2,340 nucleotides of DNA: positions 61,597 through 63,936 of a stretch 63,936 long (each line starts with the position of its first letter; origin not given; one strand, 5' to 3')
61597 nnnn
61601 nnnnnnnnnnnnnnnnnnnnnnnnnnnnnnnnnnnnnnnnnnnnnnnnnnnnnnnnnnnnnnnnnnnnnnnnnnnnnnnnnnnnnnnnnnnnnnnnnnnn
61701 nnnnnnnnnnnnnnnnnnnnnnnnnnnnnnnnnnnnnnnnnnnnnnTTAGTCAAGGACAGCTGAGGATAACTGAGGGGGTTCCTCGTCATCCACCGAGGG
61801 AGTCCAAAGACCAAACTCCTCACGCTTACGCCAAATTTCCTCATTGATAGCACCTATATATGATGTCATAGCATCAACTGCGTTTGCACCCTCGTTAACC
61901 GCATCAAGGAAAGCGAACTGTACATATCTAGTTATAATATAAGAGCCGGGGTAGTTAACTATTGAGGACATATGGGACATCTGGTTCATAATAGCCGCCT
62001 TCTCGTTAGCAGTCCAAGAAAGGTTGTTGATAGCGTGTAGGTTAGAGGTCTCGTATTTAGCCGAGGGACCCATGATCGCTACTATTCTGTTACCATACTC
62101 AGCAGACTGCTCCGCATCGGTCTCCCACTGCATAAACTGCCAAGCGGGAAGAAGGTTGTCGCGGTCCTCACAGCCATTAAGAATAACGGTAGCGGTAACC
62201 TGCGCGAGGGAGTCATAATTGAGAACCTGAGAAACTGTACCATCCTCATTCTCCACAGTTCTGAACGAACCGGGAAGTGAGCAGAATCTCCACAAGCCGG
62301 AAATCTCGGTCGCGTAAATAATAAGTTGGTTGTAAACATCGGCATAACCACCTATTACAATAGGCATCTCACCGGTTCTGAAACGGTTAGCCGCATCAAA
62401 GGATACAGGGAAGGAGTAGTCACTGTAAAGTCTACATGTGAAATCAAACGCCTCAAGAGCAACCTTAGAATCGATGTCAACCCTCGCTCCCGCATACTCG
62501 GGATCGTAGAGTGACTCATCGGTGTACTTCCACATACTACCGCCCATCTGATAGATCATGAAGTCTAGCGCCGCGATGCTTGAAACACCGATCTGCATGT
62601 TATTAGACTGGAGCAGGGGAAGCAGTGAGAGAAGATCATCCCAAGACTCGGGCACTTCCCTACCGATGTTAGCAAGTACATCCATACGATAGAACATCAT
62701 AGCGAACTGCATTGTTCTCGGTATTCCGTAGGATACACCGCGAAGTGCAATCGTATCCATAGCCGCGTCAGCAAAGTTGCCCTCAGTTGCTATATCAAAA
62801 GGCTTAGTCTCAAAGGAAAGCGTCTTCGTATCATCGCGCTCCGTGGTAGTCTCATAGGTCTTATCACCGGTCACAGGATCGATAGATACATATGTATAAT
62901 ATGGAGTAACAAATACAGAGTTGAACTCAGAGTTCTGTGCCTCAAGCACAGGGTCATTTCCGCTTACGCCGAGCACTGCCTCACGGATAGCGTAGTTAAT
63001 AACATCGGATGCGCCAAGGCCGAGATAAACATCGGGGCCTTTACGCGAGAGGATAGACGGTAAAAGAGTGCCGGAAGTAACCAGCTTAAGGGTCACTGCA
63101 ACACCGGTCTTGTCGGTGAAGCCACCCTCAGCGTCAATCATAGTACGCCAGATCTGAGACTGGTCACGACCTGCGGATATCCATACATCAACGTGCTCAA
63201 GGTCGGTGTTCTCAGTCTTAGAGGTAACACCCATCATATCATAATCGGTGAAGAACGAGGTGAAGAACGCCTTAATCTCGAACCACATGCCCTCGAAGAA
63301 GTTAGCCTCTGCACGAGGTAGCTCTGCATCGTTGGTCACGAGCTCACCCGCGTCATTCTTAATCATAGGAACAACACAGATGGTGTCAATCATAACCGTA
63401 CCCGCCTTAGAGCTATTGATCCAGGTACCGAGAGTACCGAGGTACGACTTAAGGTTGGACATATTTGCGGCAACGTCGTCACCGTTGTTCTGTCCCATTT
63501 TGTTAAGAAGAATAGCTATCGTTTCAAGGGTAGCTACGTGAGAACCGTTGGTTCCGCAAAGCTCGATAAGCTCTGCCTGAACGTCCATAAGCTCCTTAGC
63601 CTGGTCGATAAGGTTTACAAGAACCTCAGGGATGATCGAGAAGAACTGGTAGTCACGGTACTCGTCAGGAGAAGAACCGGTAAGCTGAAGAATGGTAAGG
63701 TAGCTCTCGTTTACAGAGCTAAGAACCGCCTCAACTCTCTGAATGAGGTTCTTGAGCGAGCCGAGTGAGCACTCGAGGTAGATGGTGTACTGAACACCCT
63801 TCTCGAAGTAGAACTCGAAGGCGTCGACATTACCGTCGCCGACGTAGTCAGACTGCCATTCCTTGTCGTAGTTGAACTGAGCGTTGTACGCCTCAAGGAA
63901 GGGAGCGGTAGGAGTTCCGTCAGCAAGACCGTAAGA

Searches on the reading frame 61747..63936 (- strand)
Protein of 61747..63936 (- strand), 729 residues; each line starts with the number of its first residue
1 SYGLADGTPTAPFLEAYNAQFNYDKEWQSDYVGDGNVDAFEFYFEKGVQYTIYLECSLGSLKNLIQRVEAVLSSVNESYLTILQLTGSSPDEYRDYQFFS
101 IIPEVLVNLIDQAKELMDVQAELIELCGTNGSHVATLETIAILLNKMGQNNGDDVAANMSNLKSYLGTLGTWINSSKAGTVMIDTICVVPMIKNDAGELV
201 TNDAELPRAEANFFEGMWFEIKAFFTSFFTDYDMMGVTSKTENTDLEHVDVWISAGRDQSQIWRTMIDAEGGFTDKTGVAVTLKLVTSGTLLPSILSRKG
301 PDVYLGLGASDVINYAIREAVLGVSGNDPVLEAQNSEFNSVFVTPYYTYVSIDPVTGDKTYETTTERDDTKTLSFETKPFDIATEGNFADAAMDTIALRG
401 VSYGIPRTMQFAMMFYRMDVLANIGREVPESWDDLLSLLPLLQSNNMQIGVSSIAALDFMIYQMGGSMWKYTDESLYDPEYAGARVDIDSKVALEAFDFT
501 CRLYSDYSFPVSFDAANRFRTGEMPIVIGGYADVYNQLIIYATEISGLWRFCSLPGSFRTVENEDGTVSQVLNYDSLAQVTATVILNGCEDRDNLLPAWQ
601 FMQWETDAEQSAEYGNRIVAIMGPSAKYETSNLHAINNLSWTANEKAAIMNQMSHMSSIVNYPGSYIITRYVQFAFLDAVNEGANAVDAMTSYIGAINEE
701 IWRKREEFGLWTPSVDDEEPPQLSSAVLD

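Call 5: search_protein_families(library=pfam, proteins=[window:61747-63936:-], max_evalue=0.01)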
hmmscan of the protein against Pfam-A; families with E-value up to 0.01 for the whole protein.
window:61747-63936:- (729 aa): 0 families

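Call 6: search_protein_families(library=ncbifam, proteins=[window:61747-63936:-], max_evalue=0.01)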
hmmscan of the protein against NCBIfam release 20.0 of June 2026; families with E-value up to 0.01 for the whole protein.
window:61747-63936:- (729 aa): 1 family
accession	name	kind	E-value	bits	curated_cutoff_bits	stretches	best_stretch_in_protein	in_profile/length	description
NF053763.1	ABCarbgalBndGanS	equivalog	0.0013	17.5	700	1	385-511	121-244/420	galactooligosaccharide ABC transporter substrate-binding protein GanS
